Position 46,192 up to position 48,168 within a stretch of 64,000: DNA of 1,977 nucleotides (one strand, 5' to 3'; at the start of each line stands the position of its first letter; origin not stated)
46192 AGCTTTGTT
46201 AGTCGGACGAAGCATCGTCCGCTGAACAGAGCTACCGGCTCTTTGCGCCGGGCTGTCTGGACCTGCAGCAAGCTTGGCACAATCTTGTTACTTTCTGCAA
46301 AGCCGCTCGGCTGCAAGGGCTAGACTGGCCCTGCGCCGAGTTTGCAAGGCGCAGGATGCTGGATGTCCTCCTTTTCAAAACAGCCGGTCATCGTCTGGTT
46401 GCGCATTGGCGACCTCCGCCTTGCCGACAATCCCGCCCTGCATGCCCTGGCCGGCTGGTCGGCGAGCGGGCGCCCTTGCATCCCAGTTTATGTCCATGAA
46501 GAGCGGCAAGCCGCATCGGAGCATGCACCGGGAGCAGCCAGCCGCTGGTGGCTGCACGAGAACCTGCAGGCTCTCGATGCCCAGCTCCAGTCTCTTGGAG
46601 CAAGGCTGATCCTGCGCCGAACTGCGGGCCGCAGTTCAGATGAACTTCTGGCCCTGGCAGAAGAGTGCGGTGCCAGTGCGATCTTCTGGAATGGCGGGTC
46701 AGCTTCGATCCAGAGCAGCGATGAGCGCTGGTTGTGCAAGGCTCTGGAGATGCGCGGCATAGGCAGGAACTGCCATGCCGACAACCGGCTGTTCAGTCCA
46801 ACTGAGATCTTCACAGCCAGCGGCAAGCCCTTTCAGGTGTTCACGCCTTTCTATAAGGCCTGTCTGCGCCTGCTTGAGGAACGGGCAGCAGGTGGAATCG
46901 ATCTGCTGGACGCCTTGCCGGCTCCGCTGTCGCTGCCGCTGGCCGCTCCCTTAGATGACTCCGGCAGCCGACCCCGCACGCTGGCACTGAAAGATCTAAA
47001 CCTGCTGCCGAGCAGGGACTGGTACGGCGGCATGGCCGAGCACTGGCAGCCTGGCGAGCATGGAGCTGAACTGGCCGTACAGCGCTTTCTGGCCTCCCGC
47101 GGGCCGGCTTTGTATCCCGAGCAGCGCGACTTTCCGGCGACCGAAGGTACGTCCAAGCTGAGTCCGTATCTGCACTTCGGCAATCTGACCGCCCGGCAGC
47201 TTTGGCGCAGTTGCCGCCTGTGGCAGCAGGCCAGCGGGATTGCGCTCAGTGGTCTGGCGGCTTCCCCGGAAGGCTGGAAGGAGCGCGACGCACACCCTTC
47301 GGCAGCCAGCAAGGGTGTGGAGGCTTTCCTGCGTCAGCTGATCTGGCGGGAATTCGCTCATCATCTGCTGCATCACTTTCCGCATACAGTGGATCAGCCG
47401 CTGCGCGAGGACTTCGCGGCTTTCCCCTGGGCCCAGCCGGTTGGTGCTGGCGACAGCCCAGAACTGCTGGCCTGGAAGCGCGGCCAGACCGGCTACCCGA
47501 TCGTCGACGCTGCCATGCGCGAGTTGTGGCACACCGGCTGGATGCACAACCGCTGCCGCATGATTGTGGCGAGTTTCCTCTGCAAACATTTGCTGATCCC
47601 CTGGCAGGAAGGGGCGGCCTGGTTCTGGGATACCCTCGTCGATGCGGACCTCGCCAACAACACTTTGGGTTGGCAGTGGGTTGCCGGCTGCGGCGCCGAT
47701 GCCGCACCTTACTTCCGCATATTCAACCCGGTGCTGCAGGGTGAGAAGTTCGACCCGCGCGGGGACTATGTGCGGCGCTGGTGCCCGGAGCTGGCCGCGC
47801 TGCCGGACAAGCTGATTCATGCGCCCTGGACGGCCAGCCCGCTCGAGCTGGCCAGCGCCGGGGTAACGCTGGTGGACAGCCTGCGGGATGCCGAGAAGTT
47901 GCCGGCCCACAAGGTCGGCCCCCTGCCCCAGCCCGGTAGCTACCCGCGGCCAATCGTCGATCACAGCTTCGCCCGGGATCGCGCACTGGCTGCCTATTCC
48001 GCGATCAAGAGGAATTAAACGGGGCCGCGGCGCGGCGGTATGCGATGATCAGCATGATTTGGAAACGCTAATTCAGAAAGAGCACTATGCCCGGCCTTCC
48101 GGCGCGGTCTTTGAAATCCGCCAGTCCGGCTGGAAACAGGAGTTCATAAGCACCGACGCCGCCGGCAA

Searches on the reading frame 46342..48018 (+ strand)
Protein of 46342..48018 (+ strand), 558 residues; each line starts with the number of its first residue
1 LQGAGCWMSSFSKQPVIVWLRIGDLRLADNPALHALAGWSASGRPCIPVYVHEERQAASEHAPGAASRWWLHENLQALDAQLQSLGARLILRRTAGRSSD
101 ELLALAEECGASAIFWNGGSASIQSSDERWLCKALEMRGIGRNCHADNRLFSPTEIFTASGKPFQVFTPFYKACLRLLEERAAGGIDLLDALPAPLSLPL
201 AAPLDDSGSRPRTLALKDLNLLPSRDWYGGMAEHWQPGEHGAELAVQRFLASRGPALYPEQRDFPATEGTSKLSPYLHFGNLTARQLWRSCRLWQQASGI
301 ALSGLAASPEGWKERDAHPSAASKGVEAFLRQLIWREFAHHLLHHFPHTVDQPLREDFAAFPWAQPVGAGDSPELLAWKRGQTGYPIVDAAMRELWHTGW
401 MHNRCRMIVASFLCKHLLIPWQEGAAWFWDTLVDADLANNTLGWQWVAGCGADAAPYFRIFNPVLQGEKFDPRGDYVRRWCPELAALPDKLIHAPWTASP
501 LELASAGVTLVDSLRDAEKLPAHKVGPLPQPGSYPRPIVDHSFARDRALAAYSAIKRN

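Call 73: search_protein_families(library=pfam, proteins=[window:46342-48018:+], max_evalue=0.00001)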
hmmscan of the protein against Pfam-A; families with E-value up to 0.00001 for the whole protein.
window:46342-48018:+ (558 aa): 2 families
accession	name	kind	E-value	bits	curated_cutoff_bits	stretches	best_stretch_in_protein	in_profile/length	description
PF03441.19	FAD_binding_7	-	8.7e-87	290.2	27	1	329-553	1-202/203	FAD binding domain of DNA photolyase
PF00875.24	DNA_photolyase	-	2e-37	129.1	26.6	1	16-179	1-157/164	DNA photolyase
